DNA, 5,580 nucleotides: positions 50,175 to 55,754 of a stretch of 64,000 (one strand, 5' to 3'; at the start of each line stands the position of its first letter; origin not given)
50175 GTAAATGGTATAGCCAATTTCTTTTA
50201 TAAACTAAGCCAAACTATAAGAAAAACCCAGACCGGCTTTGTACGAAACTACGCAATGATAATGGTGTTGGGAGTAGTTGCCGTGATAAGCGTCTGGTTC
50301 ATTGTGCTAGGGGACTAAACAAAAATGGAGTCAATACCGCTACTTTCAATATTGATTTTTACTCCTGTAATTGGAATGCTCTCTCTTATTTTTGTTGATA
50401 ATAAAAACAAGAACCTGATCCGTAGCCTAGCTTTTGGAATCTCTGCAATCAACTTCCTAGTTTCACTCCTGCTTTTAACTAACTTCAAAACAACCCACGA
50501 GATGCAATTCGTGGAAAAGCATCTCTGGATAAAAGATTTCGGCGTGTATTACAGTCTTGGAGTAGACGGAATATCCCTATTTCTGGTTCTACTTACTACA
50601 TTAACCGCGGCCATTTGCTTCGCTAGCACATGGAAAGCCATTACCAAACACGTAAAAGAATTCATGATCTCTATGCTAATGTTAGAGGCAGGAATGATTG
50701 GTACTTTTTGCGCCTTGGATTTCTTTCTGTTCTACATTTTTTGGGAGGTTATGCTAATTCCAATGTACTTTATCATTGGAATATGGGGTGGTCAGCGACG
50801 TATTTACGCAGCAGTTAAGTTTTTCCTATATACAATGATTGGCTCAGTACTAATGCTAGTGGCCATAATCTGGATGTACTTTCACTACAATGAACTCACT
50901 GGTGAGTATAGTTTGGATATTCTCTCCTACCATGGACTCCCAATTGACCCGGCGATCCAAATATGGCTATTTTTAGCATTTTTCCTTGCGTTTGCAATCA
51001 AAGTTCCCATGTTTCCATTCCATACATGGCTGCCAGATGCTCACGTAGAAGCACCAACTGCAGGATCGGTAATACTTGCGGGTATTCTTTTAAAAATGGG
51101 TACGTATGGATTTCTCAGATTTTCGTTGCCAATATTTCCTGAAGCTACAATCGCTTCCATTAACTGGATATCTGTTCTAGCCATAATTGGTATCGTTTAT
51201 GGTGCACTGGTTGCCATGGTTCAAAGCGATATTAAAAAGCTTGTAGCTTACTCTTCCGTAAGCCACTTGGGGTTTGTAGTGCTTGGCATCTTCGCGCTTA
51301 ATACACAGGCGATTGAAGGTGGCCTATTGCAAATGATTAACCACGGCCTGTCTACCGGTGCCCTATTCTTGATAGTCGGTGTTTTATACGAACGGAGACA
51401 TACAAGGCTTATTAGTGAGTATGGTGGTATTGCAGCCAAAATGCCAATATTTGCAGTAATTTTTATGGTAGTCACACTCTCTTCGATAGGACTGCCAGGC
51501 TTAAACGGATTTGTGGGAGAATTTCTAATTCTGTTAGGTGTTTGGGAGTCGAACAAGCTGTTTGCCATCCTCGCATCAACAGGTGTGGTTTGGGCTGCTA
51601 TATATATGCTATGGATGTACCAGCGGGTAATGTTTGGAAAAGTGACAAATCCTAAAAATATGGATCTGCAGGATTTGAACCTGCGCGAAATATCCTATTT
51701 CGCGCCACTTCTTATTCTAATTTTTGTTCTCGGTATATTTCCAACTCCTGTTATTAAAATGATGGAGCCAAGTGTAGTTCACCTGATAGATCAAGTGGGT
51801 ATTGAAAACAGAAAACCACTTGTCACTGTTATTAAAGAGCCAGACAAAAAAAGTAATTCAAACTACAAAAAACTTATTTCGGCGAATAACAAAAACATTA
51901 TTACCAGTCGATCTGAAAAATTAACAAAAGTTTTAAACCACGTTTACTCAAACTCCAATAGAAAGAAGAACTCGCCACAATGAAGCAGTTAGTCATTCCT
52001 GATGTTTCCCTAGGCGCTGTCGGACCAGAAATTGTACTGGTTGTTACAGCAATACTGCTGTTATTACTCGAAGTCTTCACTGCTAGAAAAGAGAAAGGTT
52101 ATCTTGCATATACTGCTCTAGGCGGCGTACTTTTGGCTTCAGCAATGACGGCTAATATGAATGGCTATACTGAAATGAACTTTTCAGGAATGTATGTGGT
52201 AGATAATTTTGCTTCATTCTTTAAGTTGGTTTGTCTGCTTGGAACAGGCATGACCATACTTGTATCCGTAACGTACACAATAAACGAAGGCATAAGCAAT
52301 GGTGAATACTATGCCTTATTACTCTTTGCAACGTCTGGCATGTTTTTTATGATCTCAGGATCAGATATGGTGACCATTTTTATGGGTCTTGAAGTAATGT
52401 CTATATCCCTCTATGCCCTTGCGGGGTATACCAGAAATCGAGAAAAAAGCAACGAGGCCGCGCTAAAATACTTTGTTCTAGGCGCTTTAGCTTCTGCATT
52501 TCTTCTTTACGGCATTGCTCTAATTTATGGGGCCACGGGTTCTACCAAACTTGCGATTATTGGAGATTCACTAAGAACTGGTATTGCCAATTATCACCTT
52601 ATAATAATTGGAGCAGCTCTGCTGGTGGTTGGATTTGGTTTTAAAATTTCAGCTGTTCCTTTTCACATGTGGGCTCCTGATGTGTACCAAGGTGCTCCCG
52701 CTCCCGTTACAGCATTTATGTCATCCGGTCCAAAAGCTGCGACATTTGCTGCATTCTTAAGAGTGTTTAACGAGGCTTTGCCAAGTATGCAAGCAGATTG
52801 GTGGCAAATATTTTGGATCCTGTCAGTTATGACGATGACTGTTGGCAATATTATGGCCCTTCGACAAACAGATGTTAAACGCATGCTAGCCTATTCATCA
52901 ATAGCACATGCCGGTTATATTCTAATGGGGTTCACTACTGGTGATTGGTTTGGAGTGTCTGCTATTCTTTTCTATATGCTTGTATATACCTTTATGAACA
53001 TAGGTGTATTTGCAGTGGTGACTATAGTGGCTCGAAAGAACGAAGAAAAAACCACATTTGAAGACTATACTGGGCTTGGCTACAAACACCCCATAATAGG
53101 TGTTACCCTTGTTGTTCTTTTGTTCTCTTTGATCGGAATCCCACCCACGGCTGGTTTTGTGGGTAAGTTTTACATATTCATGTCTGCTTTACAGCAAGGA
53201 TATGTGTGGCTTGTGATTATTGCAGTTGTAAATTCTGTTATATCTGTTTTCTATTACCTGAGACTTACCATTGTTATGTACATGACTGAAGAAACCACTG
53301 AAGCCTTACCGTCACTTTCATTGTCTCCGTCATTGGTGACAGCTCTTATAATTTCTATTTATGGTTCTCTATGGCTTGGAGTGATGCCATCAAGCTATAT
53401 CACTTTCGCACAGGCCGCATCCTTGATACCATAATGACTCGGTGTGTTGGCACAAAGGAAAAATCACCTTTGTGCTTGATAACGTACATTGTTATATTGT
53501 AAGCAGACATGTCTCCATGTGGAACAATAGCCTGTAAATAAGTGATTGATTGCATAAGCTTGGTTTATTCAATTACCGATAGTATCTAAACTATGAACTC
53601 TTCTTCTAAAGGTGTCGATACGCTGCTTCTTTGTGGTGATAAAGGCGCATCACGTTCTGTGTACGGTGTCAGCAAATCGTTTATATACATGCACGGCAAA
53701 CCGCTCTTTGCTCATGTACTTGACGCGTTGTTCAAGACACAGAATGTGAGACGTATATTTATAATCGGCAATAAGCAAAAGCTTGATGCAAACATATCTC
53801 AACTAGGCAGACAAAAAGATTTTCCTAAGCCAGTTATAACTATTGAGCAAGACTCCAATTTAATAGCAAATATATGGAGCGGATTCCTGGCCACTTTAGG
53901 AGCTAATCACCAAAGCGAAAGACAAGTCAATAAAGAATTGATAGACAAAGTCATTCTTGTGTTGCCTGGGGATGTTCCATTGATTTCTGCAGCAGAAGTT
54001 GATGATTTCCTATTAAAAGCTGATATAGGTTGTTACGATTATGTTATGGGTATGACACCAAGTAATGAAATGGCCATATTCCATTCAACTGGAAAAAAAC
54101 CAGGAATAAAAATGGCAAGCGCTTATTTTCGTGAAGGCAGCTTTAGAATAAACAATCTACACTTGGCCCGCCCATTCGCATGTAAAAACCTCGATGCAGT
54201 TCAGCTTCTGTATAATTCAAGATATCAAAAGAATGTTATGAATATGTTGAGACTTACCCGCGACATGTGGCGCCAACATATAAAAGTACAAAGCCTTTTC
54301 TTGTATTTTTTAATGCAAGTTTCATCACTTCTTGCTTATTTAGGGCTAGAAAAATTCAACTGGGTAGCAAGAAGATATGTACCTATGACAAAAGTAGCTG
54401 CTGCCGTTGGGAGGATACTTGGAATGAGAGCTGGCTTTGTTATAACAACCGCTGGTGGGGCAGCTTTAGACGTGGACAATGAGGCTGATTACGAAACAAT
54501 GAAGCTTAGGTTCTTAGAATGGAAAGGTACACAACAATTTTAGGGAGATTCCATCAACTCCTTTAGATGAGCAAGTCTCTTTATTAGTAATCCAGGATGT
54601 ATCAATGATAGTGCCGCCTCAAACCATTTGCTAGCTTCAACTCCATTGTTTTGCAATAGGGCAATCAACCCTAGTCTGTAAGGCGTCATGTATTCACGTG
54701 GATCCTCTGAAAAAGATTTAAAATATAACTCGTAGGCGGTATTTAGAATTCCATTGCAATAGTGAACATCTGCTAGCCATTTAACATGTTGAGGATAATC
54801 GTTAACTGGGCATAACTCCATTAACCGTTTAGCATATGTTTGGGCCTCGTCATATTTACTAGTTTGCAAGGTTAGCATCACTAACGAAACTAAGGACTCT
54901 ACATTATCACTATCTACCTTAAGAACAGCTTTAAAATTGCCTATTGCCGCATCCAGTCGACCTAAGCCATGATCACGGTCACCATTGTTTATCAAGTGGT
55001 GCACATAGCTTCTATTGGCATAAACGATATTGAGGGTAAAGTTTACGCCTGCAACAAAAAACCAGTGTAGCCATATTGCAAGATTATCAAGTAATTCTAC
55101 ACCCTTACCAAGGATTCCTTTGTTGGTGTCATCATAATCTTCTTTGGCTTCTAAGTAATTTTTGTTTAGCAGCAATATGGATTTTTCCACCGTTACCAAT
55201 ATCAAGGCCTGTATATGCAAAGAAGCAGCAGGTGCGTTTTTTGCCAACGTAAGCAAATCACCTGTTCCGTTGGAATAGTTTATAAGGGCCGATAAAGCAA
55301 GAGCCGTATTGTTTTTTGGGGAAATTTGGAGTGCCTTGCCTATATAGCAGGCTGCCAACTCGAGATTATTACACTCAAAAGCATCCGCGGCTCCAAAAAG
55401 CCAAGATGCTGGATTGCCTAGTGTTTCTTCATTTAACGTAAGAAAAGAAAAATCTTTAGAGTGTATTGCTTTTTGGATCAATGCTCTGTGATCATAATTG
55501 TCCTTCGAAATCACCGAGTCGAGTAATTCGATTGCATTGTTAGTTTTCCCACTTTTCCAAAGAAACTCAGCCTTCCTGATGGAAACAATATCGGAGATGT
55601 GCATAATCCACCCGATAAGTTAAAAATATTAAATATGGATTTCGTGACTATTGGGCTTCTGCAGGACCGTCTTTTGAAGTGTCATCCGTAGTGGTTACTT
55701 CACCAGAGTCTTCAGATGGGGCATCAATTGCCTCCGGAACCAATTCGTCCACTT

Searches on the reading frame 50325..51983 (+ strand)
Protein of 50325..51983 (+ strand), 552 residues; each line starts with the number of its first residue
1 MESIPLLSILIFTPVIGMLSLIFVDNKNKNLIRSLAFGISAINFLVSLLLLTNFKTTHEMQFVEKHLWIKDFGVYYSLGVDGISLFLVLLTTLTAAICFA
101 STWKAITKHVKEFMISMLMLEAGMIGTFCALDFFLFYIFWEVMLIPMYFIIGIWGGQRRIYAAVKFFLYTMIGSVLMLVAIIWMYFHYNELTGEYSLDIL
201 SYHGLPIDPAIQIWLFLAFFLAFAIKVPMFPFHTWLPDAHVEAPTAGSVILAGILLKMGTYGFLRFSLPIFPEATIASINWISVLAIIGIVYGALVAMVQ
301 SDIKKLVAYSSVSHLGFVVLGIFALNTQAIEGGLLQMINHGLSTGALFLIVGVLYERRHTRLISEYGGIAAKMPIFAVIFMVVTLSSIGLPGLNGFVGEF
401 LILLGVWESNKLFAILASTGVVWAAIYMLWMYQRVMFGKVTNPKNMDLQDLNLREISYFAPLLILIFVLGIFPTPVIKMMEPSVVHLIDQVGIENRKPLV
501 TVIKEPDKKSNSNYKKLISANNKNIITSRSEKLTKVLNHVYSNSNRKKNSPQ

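Call 59: search_protein_families(library=pfam, proteins=[window:50325-51983:+], max_evalue=0.00001)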
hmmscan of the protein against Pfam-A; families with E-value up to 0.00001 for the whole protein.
window:50325-51983:+ (552 aa): 1 family
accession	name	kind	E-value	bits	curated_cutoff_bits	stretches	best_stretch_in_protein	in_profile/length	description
PF00361.26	Proton_antipo_M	-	1.5e-82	277.6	21.5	1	130-420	1-290/294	NADH:quinone oxidoreductase/Mrp antiporter, TM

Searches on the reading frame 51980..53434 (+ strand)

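Call 59: search_protein_families(library=pfam, proteins=[window:51980-53434:+], max_evalue=0.00001)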
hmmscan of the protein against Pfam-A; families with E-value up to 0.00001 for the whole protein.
window:51980-53434:+ (484 aa): 1 family
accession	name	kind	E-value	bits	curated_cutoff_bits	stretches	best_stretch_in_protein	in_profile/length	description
PF00361.26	Proton_antipo_M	-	2.4e-82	276.9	21.5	1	128-422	2-294/294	NADH:quinone oxidoreductase/Mrp antiporter, TM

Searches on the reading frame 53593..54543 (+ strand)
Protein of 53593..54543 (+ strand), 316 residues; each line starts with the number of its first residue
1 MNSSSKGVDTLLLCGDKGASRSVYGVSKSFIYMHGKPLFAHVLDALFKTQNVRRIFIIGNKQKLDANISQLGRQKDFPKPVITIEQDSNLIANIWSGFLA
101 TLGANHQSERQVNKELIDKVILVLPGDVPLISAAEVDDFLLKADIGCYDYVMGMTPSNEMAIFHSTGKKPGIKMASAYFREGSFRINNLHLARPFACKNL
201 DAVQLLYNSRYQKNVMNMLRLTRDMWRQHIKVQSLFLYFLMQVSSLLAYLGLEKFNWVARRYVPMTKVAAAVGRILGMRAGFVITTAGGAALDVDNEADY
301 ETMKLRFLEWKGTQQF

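Call 59: search_protein_families(library=pfam, proteins=[window:53593-54543:+], max_evalue=0.00001)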
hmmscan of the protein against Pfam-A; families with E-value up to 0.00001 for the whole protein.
window:53593-54543:+ (316 aa): 1 family
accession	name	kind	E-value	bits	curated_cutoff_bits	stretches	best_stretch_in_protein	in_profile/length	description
PF12804.13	NTP_transf_3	-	2e-07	31.7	27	1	12-144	3-112/160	MobA-like NTP transferase domain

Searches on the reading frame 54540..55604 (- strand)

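Call 60: search_protein_families(library=pfam, proteins=[window:54540-55604:-], max_evalue=0.00001)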
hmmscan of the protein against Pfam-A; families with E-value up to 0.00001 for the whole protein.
window:54540-55604:- (354 aa): 6 families
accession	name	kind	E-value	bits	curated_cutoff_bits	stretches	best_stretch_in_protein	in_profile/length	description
PF14559.12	TPR_19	-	8.1e-09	36.1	25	0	215-261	5-51/68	Tetratricopeptide repeat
PF07719.23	TPR_2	-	2.8e-08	33.7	27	0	309-334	5-30/34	Tetratricopeptide repeat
PF13428.12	TPR_14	-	2.9e-07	31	23.5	0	11-46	7-42/44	Tetratricopeptide repeat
PF13181.12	TPR_8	-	9.1e-07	29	25.7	0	236-267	2-33/34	Tetratricopeptide repeat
PF13432.12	TPR_16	-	1e-06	29.5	32.7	0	214-261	10-57/65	Tetratricopeptide repeat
PF00515.34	TPR_1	-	3.3e-06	27.1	27.8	0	309-334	5-30/34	Tetratricopeptide repeat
